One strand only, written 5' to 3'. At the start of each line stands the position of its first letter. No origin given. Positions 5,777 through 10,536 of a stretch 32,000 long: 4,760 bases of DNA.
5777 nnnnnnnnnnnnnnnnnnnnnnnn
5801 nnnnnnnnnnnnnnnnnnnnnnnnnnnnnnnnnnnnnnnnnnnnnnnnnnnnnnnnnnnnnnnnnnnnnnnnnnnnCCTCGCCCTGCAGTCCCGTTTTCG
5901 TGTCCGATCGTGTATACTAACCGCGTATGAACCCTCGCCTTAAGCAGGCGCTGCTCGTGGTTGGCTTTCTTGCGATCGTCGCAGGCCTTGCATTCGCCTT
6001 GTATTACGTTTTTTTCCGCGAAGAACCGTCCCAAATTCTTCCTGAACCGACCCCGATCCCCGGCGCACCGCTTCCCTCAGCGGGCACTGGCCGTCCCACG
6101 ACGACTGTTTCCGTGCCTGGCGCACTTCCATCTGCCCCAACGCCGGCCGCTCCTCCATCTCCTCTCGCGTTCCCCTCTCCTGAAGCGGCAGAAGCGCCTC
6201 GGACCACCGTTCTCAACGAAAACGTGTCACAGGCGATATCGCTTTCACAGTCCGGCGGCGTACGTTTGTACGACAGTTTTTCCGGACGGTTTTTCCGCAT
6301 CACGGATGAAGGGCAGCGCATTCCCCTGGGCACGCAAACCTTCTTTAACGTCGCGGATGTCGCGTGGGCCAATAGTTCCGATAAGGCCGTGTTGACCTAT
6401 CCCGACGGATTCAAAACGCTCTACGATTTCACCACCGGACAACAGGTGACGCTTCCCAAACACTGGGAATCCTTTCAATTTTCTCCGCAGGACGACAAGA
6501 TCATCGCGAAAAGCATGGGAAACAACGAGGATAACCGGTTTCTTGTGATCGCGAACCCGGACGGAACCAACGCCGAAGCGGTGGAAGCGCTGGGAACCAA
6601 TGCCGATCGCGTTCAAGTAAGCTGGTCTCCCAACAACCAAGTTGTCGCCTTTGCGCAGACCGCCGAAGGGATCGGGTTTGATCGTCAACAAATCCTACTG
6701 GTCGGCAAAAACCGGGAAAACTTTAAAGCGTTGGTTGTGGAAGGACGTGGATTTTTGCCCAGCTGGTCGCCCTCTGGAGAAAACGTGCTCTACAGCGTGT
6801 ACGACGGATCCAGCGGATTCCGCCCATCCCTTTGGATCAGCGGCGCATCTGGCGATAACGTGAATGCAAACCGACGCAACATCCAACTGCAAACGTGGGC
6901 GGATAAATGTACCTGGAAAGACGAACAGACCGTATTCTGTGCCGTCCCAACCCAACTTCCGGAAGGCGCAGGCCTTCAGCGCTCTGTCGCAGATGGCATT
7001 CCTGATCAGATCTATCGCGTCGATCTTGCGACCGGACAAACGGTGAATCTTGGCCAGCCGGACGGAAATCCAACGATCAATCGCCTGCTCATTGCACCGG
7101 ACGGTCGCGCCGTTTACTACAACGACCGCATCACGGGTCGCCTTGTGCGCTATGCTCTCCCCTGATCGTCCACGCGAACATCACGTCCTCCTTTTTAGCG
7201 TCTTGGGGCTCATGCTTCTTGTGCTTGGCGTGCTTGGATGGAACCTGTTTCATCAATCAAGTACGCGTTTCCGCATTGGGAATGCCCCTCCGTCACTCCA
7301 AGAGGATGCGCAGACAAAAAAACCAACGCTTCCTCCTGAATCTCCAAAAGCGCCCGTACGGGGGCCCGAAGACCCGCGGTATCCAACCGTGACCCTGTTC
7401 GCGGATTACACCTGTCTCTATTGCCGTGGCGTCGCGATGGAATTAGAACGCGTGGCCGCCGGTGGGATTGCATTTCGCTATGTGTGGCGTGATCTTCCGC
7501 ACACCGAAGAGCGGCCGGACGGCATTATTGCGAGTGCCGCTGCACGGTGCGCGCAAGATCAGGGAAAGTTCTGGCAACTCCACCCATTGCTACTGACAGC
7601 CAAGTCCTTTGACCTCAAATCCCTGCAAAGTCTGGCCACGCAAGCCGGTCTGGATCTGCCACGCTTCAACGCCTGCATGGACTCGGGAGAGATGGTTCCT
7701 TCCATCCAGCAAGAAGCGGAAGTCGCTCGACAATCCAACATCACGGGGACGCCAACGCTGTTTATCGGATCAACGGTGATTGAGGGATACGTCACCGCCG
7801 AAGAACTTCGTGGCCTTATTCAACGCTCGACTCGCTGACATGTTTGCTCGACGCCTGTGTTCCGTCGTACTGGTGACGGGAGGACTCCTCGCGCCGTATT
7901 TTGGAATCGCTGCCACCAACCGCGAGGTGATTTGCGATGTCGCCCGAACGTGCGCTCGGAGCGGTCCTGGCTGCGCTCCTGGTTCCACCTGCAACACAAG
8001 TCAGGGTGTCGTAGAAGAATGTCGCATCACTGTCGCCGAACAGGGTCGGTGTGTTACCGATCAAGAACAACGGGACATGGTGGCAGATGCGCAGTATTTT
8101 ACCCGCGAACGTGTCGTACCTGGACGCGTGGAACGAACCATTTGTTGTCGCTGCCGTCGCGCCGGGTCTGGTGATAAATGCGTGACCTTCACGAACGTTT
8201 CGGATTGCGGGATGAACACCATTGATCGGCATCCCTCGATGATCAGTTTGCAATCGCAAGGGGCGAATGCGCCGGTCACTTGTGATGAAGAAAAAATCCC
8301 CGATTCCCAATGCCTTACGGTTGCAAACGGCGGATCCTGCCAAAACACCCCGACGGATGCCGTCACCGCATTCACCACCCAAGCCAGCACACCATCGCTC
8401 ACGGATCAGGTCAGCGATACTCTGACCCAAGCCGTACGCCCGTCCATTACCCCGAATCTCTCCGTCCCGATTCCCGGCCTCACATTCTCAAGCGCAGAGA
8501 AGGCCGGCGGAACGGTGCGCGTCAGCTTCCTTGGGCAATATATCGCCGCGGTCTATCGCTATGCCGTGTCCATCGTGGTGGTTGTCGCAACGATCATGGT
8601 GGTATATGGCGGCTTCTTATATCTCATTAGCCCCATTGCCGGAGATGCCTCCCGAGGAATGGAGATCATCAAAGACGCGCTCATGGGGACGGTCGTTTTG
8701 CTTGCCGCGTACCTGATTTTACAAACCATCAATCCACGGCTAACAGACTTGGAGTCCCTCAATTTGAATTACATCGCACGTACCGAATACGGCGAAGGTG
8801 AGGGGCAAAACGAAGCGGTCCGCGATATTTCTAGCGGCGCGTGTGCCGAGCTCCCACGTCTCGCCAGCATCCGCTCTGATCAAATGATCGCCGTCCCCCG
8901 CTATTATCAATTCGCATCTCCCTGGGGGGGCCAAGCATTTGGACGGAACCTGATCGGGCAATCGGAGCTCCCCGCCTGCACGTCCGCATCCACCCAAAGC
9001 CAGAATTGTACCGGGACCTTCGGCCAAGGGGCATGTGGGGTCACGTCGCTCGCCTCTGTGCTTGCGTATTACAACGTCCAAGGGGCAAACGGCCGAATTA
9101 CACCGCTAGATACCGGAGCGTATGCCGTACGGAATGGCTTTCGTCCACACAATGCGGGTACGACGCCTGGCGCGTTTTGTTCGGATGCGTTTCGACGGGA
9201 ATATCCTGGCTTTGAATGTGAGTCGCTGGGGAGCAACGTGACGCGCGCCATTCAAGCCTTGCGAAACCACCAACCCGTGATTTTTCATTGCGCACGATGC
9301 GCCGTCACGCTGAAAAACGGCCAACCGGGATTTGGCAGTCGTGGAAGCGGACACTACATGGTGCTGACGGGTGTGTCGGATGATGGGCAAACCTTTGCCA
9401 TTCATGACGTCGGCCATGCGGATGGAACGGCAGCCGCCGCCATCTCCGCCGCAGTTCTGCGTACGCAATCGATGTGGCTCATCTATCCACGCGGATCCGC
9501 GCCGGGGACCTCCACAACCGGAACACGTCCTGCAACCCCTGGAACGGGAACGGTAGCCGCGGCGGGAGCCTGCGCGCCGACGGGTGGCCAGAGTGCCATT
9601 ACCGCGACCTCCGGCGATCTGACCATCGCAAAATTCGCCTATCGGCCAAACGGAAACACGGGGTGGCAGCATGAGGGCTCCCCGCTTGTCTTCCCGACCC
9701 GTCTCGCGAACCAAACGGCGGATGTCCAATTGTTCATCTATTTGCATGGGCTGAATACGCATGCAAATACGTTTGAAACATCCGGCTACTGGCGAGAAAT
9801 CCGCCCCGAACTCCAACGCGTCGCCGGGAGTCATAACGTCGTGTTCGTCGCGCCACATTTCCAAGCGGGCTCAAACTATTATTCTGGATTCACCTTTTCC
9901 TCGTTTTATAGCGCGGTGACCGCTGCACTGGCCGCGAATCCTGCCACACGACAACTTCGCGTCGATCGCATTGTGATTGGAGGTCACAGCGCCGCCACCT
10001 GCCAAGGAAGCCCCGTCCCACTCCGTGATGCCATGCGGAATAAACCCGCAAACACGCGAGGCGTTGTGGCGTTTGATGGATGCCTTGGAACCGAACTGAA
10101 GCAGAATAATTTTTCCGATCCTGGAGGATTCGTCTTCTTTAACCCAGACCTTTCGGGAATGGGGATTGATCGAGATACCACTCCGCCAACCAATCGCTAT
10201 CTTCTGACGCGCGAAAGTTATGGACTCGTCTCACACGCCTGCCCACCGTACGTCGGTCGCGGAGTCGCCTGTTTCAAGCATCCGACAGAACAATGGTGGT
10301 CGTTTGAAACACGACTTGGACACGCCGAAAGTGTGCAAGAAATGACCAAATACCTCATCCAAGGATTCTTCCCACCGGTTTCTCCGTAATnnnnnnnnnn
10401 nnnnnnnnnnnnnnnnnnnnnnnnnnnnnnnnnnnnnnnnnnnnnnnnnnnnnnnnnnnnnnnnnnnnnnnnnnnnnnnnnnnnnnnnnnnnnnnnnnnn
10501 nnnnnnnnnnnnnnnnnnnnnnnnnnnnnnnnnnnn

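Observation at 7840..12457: Tandem paralogs with a conserved signal peptide, Cys-rich module and pilin-like hairpin, but swapped C-terminal domains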

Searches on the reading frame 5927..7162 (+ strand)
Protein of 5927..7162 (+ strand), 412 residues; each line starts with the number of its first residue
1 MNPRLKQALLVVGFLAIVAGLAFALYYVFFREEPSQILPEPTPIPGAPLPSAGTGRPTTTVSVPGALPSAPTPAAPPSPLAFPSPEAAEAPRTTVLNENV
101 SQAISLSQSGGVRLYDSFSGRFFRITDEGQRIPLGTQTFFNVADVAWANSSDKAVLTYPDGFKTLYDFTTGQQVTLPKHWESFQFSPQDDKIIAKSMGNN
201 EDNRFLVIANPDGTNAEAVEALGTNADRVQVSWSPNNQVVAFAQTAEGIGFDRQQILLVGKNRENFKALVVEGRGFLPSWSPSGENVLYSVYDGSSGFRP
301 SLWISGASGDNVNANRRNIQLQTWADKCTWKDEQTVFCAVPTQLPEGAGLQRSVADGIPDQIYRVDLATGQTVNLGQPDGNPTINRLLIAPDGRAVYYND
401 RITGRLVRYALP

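Call 5: search_protein_families(library=pfam, proteins=[window:5927-7162:+], max_evalue=0.01)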
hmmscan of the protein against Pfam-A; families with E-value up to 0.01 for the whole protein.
window:5927-7162:+ (412 aa): 2 families
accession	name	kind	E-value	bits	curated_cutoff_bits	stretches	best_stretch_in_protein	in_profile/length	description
PF25174.1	Beta-prop_THOC3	-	0.0054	16.2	305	0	167-243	199-272/272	THOC3 beta-propeller domain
PF07676.18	PD40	-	0.0061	16.9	20.9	0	273-293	9-30/38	WD40-like Beta Propeller Repeat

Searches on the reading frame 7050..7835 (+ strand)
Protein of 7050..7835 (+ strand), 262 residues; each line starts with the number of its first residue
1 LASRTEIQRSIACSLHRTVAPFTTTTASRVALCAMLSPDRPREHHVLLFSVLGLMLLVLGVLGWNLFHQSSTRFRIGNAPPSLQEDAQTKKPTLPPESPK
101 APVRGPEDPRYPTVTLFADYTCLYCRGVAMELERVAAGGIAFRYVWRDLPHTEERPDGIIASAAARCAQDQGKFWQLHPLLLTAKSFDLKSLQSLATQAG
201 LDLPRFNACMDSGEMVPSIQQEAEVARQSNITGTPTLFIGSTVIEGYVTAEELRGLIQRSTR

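Call 5: search_protein_families(library=pfam, proteins=[window:7050-7835:+], max_evalue=0.01)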
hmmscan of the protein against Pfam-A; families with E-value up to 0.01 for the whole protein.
window:7050-7835:+ (262 aa): 4 families
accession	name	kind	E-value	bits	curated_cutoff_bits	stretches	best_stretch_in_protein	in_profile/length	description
PF13462.12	Thioredoxin_4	-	3.5e-18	66.8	23.2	1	112-258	15-164/165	Thioredoxin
PF01323.26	DSBA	-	2e-11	44.5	25.6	1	163-257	94-190/191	DSBA-like thioredoxin domain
PF13098.12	Thioredoxin_2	-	2.5e-07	31.4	27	1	112-255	7-102/104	Thioredoxin-like domain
PF13743.12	Thioredoxin_5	-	0.0024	18.1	27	1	190-239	114-163/186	Thioredoxin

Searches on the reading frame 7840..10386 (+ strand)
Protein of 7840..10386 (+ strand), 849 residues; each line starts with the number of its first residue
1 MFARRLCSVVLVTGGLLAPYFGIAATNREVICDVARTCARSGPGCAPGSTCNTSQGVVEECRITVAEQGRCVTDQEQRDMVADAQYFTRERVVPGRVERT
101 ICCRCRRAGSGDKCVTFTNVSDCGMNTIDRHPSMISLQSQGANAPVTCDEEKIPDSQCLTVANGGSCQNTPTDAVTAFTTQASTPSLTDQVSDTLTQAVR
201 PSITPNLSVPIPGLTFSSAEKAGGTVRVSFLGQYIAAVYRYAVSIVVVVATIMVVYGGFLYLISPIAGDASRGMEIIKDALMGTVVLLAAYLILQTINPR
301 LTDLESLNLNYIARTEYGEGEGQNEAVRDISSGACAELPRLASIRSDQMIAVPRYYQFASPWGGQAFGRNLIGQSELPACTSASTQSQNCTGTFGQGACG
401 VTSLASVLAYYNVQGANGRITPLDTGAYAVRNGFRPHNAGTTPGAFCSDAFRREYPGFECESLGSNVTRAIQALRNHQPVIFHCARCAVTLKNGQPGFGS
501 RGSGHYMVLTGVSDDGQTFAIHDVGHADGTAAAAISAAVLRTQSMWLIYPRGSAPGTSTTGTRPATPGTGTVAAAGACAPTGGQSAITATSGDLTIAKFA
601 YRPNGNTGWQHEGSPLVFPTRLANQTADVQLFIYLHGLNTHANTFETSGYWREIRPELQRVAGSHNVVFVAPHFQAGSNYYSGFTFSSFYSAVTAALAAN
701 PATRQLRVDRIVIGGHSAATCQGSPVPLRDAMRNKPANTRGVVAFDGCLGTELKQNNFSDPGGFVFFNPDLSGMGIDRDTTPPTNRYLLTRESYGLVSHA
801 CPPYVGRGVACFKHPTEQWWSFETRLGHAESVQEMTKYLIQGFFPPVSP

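Call 3: search_protein_families(library=pfam, proteins=[window:7840-10386:+], max_evalue=1)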
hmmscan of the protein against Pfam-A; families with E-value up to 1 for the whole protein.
window:7840-10386:+ (849 aa): 2 families
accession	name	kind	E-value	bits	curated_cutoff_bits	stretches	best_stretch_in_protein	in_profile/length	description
PF13529.12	Peptidase_C39_2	-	1.4e-10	42.3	24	1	389-523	11-141/143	Peptidase_C39 like family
PF18895.5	T4SS_pilin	-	5.5e-05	23.6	26.6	1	234-296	8-70/71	Type IV secretion system pilin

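Call 7: search_protein_families(library=ncbifam, proteins=[window:7840-10386:+], max_evalue=0.1)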
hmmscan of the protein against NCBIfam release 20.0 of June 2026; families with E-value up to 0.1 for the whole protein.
window:7840-10386:+ (849 aa): 0 families

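Call 8: search_solved_structures(query=window:7840-10386:+, max_evalue=1)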
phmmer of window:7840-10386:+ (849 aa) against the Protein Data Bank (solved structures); distinct sequences matched with E-value up to 1: 1.
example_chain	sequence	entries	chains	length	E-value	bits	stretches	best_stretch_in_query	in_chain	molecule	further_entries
2v78_A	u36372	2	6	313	0.15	13.3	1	361-459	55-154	FRUCTOKINASE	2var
